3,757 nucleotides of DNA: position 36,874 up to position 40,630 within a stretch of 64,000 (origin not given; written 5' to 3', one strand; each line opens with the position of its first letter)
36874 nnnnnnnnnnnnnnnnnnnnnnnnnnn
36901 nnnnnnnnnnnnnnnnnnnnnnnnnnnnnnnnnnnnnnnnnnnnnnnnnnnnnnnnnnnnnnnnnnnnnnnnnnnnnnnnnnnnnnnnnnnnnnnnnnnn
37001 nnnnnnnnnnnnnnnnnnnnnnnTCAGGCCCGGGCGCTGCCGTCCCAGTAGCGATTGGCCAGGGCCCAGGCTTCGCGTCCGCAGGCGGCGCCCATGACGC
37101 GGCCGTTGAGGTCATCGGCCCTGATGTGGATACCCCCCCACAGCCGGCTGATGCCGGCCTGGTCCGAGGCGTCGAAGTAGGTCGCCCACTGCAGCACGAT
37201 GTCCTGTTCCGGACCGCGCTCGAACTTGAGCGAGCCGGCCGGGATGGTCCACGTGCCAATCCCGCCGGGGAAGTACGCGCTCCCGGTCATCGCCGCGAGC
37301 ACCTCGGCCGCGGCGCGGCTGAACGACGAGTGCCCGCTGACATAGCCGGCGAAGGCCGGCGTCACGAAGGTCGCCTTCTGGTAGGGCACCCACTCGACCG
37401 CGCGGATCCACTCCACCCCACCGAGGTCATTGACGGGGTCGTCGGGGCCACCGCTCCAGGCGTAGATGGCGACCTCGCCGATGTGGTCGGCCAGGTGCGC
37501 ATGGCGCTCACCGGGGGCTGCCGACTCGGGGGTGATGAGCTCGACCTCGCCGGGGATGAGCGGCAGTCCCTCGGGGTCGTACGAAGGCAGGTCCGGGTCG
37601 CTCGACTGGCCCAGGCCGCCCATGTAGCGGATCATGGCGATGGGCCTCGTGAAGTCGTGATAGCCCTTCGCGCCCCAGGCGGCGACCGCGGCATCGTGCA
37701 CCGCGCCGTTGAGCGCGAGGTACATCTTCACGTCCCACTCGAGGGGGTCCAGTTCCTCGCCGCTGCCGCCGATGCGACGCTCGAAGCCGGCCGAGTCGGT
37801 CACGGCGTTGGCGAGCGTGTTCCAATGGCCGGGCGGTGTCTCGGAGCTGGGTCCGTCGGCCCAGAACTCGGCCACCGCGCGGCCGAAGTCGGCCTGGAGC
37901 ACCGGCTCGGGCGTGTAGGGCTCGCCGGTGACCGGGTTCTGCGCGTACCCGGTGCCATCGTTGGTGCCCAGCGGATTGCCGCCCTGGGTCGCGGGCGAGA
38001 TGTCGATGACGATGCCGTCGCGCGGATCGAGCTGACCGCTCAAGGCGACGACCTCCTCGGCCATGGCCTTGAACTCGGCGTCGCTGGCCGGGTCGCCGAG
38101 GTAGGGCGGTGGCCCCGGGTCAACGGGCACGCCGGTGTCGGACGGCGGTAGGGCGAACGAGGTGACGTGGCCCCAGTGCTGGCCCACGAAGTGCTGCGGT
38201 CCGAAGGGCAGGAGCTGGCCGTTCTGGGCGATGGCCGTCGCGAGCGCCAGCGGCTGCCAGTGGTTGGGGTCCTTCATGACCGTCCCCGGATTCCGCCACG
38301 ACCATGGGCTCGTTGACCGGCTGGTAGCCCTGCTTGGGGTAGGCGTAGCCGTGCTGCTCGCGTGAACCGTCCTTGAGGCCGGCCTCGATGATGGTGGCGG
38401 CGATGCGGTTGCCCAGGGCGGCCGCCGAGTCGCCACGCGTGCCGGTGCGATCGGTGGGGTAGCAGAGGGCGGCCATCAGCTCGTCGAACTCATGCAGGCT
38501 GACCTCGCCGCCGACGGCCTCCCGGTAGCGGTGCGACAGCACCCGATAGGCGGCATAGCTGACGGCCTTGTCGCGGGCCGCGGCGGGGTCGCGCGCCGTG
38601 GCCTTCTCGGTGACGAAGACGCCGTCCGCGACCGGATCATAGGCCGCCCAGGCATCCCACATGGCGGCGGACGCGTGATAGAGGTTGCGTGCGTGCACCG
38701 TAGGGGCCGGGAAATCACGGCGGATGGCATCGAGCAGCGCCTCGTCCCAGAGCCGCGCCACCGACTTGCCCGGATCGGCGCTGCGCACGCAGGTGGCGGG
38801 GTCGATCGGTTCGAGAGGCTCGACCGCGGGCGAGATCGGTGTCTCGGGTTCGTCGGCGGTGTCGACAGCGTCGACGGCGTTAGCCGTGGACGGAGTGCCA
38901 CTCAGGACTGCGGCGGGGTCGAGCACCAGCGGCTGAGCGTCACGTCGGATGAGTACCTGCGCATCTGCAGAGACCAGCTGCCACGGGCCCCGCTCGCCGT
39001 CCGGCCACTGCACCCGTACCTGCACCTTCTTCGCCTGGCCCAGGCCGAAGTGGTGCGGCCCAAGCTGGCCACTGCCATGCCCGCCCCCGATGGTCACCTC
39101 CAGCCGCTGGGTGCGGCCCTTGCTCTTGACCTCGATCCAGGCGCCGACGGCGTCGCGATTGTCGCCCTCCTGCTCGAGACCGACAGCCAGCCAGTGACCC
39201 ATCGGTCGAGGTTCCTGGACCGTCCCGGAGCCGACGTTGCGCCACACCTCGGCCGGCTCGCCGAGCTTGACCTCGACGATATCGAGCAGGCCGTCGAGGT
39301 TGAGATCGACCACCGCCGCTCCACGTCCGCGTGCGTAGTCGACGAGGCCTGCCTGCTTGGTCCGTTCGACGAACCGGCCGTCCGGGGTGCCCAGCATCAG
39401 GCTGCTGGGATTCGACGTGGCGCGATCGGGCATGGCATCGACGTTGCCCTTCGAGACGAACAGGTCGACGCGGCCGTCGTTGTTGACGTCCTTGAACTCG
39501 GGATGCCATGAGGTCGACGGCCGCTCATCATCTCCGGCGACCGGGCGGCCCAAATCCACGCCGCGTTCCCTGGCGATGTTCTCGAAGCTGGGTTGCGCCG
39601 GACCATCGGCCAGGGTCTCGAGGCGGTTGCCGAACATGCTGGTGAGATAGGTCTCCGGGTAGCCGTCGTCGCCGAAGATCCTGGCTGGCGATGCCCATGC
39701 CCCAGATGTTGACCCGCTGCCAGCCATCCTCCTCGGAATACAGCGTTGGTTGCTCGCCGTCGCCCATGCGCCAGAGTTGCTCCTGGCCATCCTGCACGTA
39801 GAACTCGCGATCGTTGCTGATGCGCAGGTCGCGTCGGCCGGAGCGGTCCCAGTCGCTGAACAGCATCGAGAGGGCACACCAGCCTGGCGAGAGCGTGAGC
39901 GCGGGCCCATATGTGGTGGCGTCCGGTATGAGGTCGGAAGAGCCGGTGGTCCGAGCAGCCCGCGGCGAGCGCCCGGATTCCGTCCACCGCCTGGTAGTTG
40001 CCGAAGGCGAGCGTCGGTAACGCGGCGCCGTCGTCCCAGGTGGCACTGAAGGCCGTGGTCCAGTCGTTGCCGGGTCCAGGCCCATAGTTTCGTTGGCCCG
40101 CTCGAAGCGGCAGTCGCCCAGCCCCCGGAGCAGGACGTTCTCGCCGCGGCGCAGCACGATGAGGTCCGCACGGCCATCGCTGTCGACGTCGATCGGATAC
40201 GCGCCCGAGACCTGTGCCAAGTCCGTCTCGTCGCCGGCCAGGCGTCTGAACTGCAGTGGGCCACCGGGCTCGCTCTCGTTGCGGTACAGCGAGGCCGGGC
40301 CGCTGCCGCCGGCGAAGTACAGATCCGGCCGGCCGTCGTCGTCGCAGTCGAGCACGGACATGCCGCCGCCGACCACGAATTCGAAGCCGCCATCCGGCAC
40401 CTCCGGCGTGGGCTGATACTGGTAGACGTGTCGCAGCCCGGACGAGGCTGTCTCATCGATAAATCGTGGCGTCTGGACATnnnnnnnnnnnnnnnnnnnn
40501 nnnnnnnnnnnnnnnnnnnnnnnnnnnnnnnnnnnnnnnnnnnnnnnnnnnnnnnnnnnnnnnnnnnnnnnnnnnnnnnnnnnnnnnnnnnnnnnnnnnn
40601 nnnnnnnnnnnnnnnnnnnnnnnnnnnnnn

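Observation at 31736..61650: Sharp-edged 30-kb block in which nearly every gene carries multiple frameshifts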

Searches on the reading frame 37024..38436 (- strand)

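Call 56: search_protein_families(library=pfam, proteins=[window:37024-38436:-], max_evalue=0.01)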
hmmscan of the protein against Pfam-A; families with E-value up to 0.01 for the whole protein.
window:37024-38436:- (470 aa): 2 families
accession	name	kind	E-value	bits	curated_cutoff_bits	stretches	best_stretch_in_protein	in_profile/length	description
PF22778.2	VCPO_2nd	-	9.2e-09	36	27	1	322-467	40-174/177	VCPO second helical-bundle domain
PF01569.27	PAP2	-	0.00048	20.3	27.2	1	356-461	47-126/130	PAP2 superfamily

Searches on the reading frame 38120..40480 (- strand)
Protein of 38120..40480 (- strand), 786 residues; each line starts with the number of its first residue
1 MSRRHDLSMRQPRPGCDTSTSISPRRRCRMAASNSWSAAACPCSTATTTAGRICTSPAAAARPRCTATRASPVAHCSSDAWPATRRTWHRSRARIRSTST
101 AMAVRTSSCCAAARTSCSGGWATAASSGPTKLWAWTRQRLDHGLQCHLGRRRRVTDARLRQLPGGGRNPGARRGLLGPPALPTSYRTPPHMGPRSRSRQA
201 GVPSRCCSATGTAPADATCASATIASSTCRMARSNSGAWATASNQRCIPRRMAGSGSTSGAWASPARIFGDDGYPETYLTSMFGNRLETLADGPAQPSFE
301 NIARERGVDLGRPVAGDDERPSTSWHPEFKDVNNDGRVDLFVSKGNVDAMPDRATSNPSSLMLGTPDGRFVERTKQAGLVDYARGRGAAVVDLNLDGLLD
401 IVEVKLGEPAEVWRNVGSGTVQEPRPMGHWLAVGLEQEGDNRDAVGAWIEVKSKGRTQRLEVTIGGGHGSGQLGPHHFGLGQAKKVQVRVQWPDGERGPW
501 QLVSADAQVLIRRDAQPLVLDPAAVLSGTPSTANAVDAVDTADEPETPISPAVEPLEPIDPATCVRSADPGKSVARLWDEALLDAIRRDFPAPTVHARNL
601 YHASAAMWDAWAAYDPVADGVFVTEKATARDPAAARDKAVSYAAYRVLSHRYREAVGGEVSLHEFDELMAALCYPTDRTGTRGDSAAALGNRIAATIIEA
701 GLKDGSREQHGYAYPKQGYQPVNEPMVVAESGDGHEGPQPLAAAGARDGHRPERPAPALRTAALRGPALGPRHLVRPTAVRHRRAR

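Call 56: search_protein_families(library=pfam, proteins=[window:38120-40480:-], max_evalue=0.01)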
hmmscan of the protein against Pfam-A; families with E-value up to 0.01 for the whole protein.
window:38120-40480:- (786 aa): 3 families
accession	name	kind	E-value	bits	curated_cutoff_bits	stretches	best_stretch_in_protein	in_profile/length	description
PF21167.2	DUF6851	-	5.2e-12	46.8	27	1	605-728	4-132/140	Domain of unknown function (DUF6851)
PF07593.17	UnbV_ASPIC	-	9.3e-12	45.1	23.4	1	444-507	1-65/68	ASPIC and UnbV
PF13517.12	FG-GAP_3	-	3.6e-09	37.5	26.9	1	331-402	1-60/61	FG-GAP-like repeat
